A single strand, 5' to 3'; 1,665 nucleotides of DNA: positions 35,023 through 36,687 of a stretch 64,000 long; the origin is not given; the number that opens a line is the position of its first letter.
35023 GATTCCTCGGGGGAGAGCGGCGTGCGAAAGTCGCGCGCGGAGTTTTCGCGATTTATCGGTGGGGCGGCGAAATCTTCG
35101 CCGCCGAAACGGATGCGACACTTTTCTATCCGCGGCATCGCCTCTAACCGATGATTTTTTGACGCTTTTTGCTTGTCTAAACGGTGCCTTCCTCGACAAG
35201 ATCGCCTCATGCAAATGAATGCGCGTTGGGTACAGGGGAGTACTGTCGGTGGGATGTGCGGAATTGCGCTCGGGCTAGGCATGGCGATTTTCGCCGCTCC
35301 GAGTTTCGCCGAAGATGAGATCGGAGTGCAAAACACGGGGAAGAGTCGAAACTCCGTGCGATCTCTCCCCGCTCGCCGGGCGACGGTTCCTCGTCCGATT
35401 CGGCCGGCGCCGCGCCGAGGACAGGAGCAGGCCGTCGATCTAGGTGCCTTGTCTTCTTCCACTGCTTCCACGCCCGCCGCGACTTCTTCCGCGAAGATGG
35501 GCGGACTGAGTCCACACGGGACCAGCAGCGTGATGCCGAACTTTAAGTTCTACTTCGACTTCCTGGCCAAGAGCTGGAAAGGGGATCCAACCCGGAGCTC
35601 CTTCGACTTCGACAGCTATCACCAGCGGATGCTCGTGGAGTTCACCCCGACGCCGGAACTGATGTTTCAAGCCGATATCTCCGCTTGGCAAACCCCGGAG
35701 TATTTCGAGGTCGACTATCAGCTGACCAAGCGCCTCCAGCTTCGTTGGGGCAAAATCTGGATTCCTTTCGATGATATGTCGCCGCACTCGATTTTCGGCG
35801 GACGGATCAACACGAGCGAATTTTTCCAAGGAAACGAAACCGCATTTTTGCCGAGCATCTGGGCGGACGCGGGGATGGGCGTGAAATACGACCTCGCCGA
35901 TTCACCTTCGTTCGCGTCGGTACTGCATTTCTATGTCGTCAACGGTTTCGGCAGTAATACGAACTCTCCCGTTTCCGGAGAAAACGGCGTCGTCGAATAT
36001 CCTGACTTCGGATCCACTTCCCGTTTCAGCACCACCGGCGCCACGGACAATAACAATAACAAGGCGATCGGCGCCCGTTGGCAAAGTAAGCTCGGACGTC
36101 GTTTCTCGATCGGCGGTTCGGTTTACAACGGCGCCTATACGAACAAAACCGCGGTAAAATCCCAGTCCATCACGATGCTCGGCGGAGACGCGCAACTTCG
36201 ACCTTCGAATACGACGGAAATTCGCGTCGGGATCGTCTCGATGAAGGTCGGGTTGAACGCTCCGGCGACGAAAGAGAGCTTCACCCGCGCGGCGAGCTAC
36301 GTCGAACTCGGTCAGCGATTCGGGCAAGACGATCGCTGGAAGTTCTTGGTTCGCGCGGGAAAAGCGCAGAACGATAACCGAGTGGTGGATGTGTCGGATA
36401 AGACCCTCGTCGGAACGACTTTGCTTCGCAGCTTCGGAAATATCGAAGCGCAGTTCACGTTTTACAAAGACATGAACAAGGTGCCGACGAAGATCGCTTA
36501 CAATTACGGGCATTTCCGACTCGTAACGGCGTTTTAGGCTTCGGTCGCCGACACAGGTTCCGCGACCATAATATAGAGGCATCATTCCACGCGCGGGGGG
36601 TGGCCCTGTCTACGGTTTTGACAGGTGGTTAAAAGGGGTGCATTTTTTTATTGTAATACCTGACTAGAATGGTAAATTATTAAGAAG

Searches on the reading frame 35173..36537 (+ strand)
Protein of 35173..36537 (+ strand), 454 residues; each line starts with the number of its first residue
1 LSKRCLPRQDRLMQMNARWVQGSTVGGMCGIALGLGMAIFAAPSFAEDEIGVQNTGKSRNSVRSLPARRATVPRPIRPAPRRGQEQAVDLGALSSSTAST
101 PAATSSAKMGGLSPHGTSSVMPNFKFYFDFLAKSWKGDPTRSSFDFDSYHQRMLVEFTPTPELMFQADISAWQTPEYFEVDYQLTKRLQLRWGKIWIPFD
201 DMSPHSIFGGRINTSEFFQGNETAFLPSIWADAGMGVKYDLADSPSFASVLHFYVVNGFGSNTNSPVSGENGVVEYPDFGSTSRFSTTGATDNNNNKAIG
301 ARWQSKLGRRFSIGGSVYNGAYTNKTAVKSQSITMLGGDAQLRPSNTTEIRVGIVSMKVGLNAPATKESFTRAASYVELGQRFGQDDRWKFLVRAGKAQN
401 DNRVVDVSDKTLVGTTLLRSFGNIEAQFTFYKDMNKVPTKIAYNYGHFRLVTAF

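Call 3: search_protein_families(library=pfam, proteins=[window:35173-36537:+], max_evalue=1)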
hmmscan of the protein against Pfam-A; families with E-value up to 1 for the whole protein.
window:35173-36537:+ (454 aa): 0 families

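Call 4: search_protein_families(library=ncbifam, proteins=[window:35173-36537:+], max_evalue=1)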
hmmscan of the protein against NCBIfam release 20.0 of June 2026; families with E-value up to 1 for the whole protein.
window:35173-36537:+ (454 aa): 0 families

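Call 74: search_solved_structures(query=A6, max_evalue=10)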
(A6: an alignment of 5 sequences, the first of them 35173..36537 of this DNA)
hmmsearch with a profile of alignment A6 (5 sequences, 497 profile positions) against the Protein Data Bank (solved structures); distinct sequences matched with E-value up to 10: 3.
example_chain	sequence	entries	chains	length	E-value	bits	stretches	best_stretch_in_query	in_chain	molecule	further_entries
9wyp_Z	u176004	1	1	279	2.9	10.1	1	71-157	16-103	CCPI-S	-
6ywe_7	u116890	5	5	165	3.8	9.8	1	38-106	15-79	mL49 | Uncharacterized protein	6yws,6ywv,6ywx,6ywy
7y7b_Z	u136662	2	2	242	8.9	8.6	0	105-157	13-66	ACPI-S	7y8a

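Call 75: search_protein_families(library=pfam, alignment_id=A6, max_evalue=1)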
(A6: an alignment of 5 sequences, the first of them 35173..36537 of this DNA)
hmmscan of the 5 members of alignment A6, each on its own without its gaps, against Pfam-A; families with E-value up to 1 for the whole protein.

A. member 1, window:35173-36537:+ (454 aa): 0 families

B. families by the number of members that match (of 5 scanned): 3 families
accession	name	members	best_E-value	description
PF01221.23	Dynein_light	1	0.12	Dynein light chain type 1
PF22670.1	Gp10_D3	1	0.22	Baseplate wedge protein gp10 domain 3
PF20611.3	DUF6801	1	0.3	Family of unknown function (DUF6801)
